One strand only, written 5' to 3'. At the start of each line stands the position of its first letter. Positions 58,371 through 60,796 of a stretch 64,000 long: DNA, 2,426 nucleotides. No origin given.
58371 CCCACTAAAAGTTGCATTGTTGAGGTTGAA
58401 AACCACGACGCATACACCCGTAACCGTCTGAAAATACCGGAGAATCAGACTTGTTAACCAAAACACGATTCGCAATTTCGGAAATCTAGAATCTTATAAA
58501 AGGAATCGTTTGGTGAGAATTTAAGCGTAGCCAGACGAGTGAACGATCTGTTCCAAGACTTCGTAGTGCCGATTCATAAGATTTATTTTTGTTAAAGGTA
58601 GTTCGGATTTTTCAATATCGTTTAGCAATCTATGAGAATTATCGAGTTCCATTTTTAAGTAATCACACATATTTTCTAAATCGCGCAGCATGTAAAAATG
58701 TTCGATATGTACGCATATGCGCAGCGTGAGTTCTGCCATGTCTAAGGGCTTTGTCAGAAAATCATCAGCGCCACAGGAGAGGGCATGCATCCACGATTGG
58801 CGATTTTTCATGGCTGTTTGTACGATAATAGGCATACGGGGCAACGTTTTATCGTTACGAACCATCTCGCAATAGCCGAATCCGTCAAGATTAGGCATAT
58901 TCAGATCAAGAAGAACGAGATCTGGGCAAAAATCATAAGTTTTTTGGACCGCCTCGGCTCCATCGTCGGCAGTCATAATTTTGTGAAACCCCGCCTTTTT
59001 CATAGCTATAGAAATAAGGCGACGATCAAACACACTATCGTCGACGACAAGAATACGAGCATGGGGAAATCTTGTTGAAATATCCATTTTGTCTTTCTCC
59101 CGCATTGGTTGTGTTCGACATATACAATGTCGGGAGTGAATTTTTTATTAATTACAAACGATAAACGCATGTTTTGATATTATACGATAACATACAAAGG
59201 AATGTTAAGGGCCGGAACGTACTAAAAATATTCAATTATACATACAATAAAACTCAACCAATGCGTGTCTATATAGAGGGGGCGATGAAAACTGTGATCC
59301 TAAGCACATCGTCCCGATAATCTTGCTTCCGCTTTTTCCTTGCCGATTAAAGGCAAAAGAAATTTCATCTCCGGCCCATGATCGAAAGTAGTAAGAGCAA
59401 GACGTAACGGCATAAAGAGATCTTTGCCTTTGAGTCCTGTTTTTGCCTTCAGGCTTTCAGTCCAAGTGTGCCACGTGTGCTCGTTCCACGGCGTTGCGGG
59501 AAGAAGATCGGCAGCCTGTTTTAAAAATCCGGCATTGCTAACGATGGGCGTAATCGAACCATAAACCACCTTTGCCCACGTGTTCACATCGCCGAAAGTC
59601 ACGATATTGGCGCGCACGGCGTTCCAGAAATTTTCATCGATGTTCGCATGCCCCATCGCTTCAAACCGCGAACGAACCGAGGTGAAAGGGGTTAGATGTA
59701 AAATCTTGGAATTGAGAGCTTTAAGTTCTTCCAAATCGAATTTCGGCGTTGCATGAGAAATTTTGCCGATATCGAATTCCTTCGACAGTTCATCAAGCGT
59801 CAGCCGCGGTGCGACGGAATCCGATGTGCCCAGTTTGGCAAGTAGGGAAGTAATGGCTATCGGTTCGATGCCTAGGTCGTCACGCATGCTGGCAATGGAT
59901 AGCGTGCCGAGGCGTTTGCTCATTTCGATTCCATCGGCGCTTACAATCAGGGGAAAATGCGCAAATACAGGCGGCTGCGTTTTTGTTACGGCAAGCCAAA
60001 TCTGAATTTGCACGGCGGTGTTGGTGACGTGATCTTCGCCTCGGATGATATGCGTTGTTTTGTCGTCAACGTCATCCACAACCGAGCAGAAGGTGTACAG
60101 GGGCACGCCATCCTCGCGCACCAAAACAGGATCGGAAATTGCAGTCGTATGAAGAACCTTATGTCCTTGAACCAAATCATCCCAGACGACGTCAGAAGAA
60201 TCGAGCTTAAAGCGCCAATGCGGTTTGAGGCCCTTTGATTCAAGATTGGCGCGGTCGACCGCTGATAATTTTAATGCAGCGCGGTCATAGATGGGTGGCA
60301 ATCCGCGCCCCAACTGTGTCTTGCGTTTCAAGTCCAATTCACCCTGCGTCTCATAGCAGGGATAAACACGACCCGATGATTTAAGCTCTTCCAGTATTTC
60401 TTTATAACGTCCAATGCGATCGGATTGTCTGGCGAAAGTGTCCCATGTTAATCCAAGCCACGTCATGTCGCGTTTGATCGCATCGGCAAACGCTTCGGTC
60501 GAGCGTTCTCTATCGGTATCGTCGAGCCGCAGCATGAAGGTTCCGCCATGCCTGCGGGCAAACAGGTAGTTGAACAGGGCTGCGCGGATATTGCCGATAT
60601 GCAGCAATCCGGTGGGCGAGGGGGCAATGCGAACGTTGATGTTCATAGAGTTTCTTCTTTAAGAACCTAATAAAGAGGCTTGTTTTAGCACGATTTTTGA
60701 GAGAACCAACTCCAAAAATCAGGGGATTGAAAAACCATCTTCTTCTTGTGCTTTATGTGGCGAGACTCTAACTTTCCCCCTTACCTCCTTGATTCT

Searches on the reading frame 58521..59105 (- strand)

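Call 10: search_protein_families(library=pfam, proteins=[window:58521-59105:-], max_evalue=0.001)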
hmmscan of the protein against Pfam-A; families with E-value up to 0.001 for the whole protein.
window:58521-59105:- (194 aa): 1 family
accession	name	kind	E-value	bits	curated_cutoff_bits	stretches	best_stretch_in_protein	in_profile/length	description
PF00072.30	Response_reg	-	1.2e-25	90.3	30.2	1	18-130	1-110/111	Response regulator receiver domain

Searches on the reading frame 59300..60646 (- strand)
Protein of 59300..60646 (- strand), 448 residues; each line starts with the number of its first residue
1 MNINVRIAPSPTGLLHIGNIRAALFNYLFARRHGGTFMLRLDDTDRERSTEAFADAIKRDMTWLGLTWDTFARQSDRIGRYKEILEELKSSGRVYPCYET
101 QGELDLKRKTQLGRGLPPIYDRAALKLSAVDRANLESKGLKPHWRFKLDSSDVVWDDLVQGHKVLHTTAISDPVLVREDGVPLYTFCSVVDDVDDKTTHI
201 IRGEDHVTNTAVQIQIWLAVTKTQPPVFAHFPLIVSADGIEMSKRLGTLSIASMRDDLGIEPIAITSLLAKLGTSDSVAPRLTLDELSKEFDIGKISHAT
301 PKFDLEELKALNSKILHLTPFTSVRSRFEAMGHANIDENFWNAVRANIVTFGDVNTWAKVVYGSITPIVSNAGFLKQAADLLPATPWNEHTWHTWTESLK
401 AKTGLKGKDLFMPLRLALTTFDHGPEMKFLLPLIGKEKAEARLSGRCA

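Call 10: search_protein_families(library=pfam, proteins=[window:59300-60646:-], max_evalue=0.001)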
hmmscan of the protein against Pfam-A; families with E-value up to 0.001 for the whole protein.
window:59300-60646:- (448 aa): 2 families
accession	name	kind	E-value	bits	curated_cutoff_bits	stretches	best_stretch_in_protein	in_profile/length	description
PF00749.27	tRNA-synt_1c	-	1.3e-71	241.5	23.4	1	3-309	2-313/314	tRNA synthetases class I (E and Q), catalytic domain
PF19269.4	Anticodon_2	-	2.6e-10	41.3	23.6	1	374-444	67-138/141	Anticodon binding domain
